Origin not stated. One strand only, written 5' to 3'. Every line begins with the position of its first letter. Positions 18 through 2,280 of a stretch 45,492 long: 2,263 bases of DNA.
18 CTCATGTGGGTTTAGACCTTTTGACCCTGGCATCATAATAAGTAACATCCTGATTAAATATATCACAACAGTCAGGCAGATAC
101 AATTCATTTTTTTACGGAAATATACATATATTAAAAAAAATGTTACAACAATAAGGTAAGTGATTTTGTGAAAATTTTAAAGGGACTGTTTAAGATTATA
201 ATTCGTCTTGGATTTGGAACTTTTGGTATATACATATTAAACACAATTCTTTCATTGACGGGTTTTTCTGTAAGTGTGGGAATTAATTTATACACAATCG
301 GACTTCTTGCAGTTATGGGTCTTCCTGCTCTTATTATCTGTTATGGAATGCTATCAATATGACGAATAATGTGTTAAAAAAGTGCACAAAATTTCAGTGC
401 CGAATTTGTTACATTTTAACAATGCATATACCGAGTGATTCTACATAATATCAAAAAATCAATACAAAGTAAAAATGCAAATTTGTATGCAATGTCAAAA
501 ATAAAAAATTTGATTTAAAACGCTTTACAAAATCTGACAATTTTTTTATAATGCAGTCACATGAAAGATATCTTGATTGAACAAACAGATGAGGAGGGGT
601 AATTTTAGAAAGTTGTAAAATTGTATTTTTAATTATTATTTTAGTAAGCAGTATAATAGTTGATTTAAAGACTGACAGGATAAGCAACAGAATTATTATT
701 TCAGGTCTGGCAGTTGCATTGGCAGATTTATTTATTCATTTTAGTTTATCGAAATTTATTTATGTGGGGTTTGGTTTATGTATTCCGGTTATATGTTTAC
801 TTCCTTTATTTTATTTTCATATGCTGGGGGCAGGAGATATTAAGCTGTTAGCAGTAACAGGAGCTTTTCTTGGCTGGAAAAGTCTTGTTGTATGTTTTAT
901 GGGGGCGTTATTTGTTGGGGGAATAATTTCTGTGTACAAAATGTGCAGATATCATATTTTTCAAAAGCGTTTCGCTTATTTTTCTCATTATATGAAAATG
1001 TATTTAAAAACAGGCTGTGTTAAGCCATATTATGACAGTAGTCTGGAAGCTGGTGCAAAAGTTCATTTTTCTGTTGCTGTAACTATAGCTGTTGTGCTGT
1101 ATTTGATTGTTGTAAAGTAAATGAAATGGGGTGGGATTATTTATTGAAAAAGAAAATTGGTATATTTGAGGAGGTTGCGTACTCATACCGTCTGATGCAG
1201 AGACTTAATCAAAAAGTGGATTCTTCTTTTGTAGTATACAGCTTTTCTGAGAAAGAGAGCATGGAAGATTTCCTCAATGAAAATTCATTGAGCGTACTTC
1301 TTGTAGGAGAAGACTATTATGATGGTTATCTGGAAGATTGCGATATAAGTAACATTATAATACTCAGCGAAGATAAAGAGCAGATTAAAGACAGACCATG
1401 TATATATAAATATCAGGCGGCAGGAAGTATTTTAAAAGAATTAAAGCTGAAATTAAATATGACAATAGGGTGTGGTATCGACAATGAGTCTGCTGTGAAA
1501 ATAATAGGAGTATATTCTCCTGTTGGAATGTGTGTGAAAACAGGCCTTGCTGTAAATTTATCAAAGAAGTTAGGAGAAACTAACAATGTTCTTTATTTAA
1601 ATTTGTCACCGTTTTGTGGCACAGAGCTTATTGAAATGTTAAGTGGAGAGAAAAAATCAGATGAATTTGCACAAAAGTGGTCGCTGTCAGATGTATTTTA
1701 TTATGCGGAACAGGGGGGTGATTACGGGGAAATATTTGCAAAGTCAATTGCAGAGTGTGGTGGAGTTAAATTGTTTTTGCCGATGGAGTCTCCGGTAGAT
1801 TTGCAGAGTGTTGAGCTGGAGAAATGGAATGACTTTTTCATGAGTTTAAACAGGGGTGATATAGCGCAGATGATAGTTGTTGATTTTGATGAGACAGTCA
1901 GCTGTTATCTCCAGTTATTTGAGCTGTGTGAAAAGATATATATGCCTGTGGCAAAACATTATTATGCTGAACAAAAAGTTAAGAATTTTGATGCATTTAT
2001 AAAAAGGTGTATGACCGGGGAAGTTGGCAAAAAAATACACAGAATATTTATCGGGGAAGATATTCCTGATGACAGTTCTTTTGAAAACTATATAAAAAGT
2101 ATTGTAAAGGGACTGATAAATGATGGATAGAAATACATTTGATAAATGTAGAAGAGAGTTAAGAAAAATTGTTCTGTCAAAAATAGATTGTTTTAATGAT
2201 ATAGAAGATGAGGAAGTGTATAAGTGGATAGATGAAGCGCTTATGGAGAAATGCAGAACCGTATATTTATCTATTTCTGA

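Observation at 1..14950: A perfect 54-bp direct repeat brackets the whole Tad pilus plus dockerin-adhesin module (14.9 kb)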

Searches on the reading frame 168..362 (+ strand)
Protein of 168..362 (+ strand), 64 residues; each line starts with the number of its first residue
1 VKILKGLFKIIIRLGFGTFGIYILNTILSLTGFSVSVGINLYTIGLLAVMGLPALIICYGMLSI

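Call 59: search_protein_families(library=pfam, proteins=[window:168-362:+], max_evalue=0.01)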
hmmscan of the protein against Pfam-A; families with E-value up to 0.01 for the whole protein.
window:168-362:+ (64 aa): 1 family
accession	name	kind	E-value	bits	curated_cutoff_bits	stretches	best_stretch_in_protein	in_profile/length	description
PF07441.16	BofA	-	1.5e-07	31.9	26.1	1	2-60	15-71/75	SigmaK-factor processing regulatory protein BofA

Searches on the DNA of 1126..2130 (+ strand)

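Call 70: search_rna_families(sources=[L007, L272, L163, L197], threshold=gathering)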
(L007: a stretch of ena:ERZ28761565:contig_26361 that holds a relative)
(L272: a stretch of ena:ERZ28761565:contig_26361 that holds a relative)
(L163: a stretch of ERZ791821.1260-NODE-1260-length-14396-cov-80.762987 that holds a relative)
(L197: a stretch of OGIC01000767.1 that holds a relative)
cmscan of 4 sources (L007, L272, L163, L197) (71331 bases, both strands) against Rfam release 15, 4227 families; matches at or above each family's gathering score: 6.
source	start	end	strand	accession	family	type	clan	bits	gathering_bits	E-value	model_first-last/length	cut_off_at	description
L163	3544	3711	+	RF01699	Clostridiales-1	Gene; sRNA;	-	156.1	48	1.9e-36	1-166/166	no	Clostridiales-1 RNA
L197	10901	11068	-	RF01699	Clostridiales-1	Gene; sRNA;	-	153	48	1.3e-35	1-166/166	no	Clostridiales-1 RNA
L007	8760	8927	-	RF01699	Clostridiales-1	Gene; sRNA;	-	142.4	48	9.5e-33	1-166/166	no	Clostridiales-1 RNA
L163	22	191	+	RF01731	TwoAYGGAY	Cis-reg;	CL00106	138.3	43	3.6e-25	1-168/168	no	TwoAYGGAY RNA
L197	1746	1913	-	RF01699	Clostridiales-1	Gene; sRNA;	-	129.8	48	2.3e-29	1-166/166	no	Clostridiales-1 RNA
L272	3260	3429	+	RF01699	Clostridiales-1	Gene; sRNA;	-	114.1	48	3.8e-25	1-166/166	no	Clostridiales-1 RNA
